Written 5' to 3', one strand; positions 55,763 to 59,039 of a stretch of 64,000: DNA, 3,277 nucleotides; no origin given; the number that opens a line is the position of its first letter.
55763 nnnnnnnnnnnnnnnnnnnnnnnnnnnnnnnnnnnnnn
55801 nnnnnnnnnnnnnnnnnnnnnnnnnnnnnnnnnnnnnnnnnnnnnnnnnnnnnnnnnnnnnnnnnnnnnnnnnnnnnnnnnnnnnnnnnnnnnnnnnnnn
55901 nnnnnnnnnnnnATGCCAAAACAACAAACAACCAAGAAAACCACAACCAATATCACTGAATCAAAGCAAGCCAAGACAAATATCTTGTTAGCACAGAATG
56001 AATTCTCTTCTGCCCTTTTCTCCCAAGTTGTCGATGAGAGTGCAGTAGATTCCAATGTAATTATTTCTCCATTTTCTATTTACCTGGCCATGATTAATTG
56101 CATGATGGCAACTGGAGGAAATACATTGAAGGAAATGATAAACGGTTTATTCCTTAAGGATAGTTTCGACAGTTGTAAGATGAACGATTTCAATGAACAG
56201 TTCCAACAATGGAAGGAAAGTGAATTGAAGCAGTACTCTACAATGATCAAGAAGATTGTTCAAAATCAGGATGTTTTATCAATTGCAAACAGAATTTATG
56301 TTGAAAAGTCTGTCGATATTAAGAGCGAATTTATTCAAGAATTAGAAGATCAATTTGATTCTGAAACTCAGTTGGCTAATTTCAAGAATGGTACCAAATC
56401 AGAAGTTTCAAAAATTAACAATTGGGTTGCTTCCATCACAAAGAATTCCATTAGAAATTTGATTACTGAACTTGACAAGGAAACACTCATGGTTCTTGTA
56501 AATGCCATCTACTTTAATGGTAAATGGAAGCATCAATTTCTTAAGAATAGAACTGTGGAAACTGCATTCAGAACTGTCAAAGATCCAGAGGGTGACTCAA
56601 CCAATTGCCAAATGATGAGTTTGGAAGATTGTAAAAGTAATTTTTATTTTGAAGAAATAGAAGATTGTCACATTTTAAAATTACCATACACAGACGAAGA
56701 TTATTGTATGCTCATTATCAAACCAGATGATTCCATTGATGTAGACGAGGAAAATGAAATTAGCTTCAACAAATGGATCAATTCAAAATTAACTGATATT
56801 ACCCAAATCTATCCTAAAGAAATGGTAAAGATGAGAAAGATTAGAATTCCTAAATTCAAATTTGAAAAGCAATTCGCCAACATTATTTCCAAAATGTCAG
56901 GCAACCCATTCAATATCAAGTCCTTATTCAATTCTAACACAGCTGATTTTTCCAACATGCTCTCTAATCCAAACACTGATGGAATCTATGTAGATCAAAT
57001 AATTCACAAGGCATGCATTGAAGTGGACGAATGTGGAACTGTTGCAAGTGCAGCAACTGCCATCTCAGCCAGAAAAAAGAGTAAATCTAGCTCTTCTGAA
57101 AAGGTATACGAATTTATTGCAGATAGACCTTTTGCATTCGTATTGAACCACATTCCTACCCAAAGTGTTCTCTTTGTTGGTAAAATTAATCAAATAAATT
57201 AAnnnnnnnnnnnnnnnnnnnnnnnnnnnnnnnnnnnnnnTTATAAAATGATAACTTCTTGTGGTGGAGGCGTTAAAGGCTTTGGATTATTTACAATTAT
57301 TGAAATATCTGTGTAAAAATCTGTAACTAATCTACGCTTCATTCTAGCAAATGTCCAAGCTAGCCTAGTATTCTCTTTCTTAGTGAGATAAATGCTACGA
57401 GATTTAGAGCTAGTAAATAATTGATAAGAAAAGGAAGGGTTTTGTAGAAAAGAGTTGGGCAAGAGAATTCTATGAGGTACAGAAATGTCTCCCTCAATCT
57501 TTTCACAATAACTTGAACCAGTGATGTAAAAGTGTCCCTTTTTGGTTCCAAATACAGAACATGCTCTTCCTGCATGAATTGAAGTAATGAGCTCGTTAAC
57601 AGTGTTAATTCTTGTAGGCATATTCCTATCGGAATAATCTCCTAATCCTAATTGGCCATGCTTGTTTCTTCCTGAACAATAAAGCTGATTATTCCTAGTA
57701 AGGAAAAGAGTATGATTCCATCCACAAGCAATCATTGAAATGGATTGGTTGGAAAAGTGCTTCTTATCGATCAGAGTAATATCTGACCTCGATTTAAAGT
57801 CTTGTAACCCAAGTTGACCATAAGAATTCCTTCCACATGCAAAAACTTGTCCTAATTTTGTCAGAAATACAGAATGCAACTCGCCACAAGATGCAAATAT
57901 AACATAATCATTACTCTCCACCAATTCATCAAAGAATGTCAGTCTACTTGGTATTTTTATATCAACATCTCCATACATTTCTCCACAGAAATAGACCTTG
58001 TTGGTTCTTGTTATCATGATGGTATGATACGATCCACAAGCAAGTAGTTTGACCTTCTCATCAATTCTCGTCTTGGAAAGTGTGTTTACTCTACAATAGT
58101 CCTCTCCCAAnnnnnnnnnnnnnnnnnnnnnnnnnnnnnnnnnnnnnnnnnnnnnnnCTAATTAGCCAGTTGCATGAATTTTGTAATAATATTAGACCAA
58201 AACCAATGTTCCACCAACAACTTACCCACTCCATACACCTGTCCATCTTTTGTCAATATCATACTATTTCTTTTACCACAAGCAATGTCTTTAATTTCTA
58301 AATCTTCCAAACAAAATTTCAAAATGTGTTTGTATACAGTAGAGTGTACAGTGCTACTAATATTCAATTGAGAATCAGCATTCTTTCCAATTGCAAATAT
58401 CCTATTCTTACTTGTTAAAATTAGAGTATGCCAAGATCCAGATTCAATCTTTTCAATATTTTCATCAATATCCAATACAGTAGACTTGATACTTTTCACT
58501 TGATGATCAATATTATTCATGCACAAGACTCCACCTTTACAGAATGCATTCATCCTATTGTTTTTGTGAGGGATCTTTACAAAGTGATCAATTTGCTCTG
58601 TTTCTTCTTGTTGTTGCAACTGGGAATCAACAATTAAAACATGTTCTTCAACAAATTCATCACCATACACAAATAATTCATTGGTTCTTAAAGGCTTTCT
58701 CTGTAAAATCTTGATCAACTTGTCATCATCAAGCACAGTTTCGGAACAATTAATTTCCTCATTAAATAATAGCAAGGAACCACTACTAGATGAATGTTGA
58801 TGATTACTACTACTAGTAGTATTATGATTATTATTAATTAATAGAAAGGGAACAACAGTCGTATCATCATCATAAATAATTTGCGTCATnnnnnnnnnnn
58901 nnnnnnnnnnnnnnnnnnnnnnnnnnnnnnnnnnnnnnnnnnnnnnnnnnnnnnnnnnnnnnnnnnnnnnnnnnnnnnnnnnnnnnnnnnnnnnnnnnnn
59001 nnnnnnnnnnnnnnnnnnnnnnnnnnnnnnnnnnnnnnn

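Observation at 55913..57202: Bona fide serpin in a fungus-like genome, flanked on both sides by RCC1-repeat genes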

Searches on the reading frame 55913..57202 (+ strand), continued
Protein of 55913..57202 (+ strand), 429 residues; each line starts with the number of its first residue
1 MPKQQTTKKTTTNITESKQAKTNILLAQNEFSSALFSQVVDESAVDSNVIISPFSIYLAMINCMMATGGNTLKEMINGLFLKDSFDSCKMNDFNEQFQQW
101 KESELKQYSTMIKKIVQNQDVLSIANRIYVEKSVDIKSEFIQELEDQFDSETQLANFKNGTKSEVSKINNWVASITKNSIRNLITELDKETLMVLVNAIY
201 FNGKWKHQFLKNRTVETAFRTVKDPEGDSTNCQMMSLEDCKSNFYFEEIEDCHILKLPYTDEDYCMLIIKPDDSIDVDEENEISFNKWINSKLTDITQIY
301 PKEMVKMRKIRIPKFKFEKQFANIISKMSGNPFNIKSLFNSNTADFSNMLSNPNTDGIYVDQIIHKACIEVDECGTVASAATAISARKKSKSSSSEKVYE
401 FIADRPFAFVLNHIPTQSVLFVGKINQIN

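Call 16: find_encoding_contigs(protein=P0003, flank=5000, max_places=3)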
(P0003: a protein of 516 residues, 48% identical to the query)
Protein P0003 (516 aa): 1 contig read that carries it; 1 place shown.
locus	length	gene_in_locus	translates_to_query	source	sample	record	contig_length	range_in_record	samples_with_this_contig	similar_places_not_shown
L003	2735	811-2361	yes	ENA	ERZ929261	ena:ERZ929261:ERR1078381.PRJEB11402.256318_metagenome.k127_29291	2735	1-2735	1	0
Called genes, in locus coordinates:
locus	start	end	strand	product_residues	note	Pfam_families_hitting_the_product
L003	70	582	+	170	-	-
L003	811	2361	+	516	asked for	PF00079:Serpin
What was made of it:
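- Tried and rejected: The environmental contig L003 is too short to help (call 16).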

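Call 34: predict_structure(alignment_id=A2)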
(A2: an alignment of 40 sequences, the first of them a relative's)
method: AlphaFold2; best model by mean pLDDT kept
length: 429 residues; sequences in the alignment: 40
mean_pLDDT: 87.6   pTM: 0.86
mean pLDDT of the five models: 87.6, 86.7, 86.3, 86.1, 85.2
residues with pLDDT >= 90: 311; 70-90: 78; 50-70: 11; < 50: 29
segments of 3 or more residues with pLDDT < 50: 1-3, 8-18, 381-395
pLDDT, mean of each block of 10 residues (from residue 1): 49 43 87 93 90 94 94 97 93 94 93 84 93 92 93 94 97 95 92 92 95 96 89 92 91 95 94 93 91 82 91 95 91 94 92 79 92 89 32 58 95 91 92
secondary structure, 60 per line:
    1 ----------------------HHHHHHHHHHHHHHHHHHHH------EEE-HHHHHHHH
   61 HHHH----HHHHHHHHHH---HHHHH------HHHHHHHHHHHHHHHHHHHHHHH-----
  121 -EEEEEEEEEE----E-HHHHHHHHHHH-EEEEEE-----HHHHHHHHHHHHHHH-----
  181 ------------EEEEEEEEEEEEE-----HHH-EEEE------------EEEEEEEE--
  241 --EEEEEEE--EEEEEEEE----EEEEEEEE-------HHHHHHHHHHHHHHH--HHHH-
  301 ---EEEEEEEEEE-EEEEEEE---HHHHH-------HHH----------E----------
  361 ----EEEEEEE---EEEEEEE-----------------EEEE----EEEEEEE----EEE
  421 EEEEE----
elements in order: H23-42 E49-51 H53-64 H69-78 H82-86 H93-115 E122-131 H138-148 E150-155 H161-175 E193-205 E215-218 E231-238 E243-249 E252-259 E264-271 H279-293 H296-299 E304-313 E315-321 H325-329 E365-371 E375-381 E399-402 E407-413 E418-425
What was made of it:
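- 55913..55978 (+): Hydrophilic Lys/Thr-rich N-terminal extension (aa 1-22) ahead of helix A. It is not a signal peptide and is predicted to be disordered. Call 34 (pLDDT below 50 for residues 1-3 and 8-18; helix A starts at residue 23).
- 56150..56257 (+): Extended helix C-D region (aa about 80-115). It carries the clade-specific motif W-[KR]-x(3,4)-[LM]-[KV]-x-[YF], here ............. The region is an insertion relative to alpha-1-antitrypsin and leukocyte elastase inhibitor. Call 34 models it as helices 82-86 and 93-115.
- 57071..57082 (+): Predicted reactive centre, P3-P2-P1|P1' = R387-K388-K389|S390. K388 and K391 are alternative scissile positions. Call 34 (residues 381-395 have pLDDT below 50, consistent with an exposed loop).
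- On Serpin superfamily (Pfam PF00079 / MEROPS I4): AF2 pLDDT 87.6, pTM 0.86; the RCL (381-395) has low confidence (call 34).
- Fold: the AF2 model has pLDDT 87.6 and pTM 0.86, with only the N-terminus and RCL residues 381-395 at low confidence (call 34).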

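Call 36: search_protein_representatives(protein=P0001)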
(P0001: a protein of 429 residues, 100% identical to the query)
Query: 429 residues. Proteins with E-value up to 0.001 (for the whole library): 32800; up to 1e-10: 20486; up to 1e-30: 779. The best 150 are listed.
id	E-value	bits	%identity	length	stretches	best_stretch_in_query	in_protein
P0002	1.3e-179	613.6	68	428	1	10-428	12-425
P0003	4.3e-120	417.6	49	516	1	19-428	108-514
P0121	1.7e-74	267.5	34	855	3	46-424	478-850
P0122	1.8e-73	264.1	30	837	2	24-427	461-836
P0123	2.1e-71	257.3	31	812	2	8-427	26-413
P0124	1.2e-69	251.5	40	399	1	22-425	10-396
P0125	2.6e-66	240.6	41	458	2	8-237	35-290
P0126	3.0e-62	227.2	28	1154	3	119-425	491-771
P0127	1.0e-60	222.1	30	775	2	22-427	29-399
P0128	4.6e-57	210.1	28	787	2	122-426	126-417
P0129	4.4e-56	206.9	31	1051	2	47-425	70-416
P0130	3.3e-54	200.7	32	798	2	36-426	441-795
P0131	6.3e-54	199.8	29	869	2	45-426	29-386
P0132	7.9e-54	199.5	36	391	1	24-427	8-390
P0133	2.3e-53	198.0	37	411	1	20-427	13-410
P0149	1.6e-49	185.3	34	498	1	28-428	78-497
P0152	7.5e-49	183.1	36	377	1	46-425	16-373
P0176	5.2e-43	163.8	36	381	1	28-425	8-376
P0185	4.8e-41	157.4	40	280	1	147-427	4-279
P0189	1.2e-40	156.1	40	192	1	241-427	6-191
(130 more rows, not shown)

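Call 37: list_cluster_members(proteins=[P0124, P0125, P0132, P0133, P0185, P0189, P0121, P0149, P0152, P0176])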
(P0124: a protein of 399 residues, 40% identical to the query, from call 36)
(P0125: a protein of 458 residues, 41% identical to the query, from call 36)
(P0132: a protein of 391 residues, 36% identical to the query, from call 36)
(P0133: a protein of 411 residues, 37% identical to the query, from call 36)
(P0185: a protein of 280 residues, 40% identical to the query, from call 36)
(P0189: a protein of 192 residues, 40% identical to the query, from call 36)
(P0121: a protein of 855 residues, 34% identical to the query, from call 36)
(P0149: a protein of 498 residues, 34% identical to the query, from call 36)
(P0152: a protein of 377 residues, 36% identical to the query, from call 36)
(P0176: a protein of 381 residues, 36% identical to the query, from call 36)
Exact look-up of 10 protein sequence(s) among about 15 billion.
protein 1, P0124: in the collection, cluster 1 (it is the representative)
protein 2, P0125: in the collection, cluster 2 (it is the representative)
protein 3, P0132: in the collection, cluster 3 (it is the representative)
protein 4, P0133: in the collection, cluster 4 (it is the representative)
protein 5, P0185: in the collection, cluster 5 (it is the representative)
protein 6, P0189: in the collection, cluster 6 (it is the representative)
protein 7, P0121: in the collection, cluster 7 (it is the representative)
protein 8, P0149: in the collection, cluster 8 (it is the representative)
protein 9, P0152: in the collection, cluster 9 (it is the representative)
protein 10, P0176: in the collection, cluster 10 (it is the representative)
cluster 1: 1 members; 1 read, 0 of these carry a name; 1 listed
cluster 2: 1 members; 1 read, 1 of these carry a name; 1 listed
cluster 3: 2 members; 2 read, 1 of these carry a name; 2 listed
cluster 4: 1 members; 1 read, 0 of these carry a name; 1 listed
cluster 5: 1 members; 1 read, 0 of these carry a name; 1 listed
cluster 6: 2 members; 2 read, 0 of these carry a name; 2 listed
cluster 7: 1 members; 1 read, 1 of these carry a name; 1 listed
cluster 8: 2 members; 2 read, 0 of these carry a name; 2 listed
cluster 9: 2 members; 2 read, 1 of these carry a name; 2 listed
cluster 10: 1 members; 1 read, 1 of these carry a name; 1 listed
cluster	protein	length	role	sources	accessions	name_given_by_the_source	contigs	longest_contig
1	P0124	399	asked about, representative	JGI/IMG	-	-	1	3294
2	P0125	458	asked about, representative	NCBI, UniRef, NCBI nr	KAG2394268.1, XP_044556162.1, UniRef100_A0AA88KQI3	hypothetical protein C9374_004032 [Naegleria lovaniensis] | Serpin domain-containing protein n=1 Tax=Naegleria lovaniensis TaxID=51637 ... | uncharacterized protein C9374_004032 [Naegleria lovaniensis]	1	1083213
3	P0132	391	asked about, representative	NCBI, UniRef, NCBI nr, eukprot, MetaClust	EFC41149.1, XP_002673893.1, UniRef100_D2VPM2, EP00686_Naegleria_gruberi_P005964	predicted protein [Naegleria gruberi] | Predicted protein n=1 Tax=Naegleria gruberi TaxID=5762 RepID=D2VPM2_NAEGR | uncharacterized protein NAEGRDRAFT_70913 [Naegleria gruberi]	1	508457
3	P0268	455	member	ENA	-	-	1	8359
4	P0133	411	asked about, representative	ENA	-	-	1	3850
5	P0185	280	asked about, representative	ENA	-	-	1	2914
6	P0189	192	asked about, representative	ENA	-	-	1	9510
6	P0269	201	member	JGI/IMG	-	-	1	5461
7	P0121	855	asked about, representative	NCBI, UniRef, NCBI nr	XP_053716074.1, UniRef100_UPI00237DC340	uncharacterized protein LOC128755980 [Synchiropus splendidus] | uncharacterized protein LOC128755980 n=1 Tax=Synchiropus splendidus TaxID=270530 ...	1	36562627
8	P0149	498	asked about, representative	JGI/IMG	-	-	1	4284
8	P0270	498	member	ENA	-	-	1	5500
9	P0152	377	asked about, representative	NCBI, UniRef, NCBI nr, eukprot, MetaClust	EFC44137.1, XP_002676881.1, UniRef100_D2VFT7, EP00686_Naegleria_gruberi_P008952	predicted protein [Naegleria gruberi] | Predicted protein n=1 Tax=Naegleria gruberi TaxID=5762 RepID=D2VFT7_NAEGR | uncharacterized protein NAEGRDRAFT_49183 [Naegleria gruberi]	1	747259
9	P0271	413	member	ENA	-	-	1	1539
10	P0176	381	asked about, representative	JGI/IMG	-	serpin B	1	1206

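Call 38: fold_search(model_id=the predicted structure, library=pdb)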
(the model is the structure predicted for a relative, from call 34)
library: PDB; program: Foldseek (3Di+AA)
matches with E <= 10: 638; with E <= 0.001: 415
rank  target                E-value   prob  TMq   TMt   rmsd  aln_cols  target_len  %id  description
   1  1dzg_L                2.0e-31  1.00  0.73  0.76   8.4       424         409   21  N135Q-S380C-ANTITHROMBIN-III (released 2000-05-26)
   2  3nda_A                3.5e-31  1.00  0.74  0.84   4.5       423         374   24  Crystal structure of serpin from tick Ixodes ricinus (released 2010-10-27)
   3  4eb1_L                6.8e-31  1.00  0.75  0.81   6.3       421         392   21  Hyperstable in-frame insertion variant of antithrombin (released 2012-07-18)
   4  4p0o                  9.7e-31  1.00  0.75  0.86   5.1       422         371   27  Cleaved Serpin 42Da (released 2014-05-07)
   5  1e05_L                1.3e-30  1.00  0.73  0.75   8.2       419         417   21  PLASMA ALPHA ANTITHROMBIN-III (released 2000-06-02)
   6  1yxa_B                1.6e-30  1.00  0.69  0.80   6.4       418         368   24  Serpina3n, a murine orthologue of human antichymotrypsin (released 2005-09-06)
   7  3nda_B                2.3e-30  1.00  0.72  0.82   4.8       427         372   23  Crystal structure of serpin from tick Ixodes ricinus (released 2010-10-27)
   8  1azx_L                3.7e-30  1.00  0.72  0.75   7.5       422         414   20  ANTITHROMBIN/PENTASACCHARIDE COMPLEX (released 1999-01-13)
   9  1br8_I                3.9e-30  1.00  0.72  0.77   6.8       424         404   20  IMPLICATIONS FOR FUNCTION AND THERAPY OF A 2.9A STRUCTURE OF BINARY-COMPLEXED ANTITHROMBIN (released 1998-09-02)
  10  4ga7_A                4.7e-30  1.00  0.76  0.88   3.8       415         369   25  Crystal structure of human serpinB1 mutant (released 2013-01-16)
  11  4zk0                  4.9e-30  1.00  0.74  0.86   4.3       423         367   24  Psoriasis pathogenesis - Pso p27 constitute a compact structure forming large aggregates. High pH structure (released 2015-07-01)
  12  1yxa_A                5.6e-30  1.00  0.68  0.78   8.0       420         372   25  Serpina3n, a murine orthologue of human antichymotrypsin (released 2005-09-06)
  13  1dzh_L                5.9e-30  1.00  0.75  0.79   8.1       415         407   21  P14-FLUORESCEIN-N135Q-S380C-ANTITHROMBIN-III (released 2000-05-26)
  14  1oyh_L                6.7e-30  1.00  0.73  0.77   8.3       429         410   20  Crystal Structure of P13 Alanine Variant of Antithrombin (released 2004-04-13)
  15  1nq9_L                8.0e-30  1.00  0.71  0.74   6.6       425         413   20  Crystal Structure of Antithrombin in the Pentasaccharide-Bound Intermediate State (released 2003-09-30)
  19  4p0f                  1.1e-29  1.00  0.72  0.83   5.2       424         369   26  Cleaved Serpin 42Da (C 2 2 21) (released 2014-05-07)
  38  4ga7_B                6.6e-29  1.00  0.73  0.85   4.1       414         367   26  Crystal structure of human serpinB1 mutant (released 2013-01-16)
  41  1jti_A                1.0e-28  1.00  0.71  0.80   5.0       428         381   24  Loop-inserted Structure of P1-P1' Cleaved Ovalbumin Mutant R339T (released 2001-09-05)
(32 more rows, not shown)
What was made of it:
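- On Serpin superfamily (Pfam PF00079 / MEROPS I4): The best-listed Foldseek PDB hits are all serpins, TM normalised to the target 0.73-0.88 (call 38).
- The best-listed Foldseek PDB hits are all serpins, E about 1e-30 (call 38). The AF2 model draws residues 375-381 as a beta-strand, and several top fold hits are latent or cleaved forms (calls 34, 38).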

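Call 55: find_related_loci(query=P0001, collection=viral_contigs, flank=3000)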
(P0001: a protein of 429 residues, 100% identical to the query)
Query P0001 (429 aa) in viral_contigs; peptide patterns used: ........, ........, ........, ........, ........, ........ (x = any residue, [..] = any of these).
1 stretches matched a pattern, but none encodes a relative of the query by tblastn (E <= 1e-3).
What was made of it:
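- No close relative was found in IMG/VR (call 55).
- Tried and rejected: Viral origin: an IMG/VR scan with the protein found nothing (call 55).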

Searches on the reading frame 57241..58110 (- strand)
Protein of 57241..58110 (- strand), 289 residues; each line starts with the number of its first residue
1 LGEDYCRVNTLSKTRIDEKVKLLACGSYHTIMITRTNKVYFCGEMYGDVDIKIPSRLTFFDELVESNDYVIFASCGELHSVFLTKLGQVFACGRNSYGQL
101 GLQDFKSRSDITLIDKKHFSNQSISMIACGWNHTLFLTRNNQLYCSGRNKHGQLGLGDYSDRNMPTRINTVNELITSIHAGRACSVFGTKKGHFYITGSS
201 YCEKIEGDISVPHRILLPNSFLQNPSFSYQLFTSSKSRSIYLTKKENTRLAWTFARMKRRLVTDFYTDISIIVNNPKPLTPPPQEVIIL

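Call 3: search_protein_families(library=pfam, proteins=[window:57241-58110:-], max_evalue=0.01)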
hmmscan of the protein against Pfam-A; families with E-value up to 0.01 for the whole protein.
window:57241-58110:- (289 aa): 4 families
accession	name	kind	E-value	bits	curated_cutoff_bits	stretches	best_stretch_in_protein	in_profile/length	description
PF25390.1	WD40_RLD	-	5.4e-38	131.7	150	1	14-200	138-325/363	RCC1-like domain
PF13540.12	RCC1_2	-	1.3e-27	95.3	22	3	124-153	1-30/30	Regulator of chromosome condensation (RCC1) repeat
PF00415.24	RCC1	-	2.7e-27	95.5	21.7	2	87-137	2-50/50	Regulator of chromosome condensation (RCC1) repeat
PF25384.1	Alsin_RLD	-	3.2e-06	27.2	100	1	78-162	233-315/405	Alsin RCC1-like domain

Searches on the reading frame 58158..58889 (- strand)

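Call 3: search_protein_families(library=pfam, proteins=[window:58158-58889:-], max_evalue=0.01)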
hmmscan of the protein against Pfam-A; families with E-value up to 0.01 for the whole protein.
window:58158-58889:- (243 aa): 3 families
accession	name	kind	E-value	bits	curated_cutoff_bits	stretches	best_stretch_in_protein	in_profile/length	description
PF25390.1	WD40_RLD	-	1.2e-14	54.9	150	1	135-222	81-167/363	RCC1-like domain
PF13540.12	RCC1_2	-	1.7e-14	53.5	22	2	199-222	1-24/30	Regulator of chromosome condensation (RCC1) repeat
PF00415.24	RCC1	-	0.00079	20.4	21.7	0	163-212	3-50/50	Regulator of chromosome condensation (RCC1) repeat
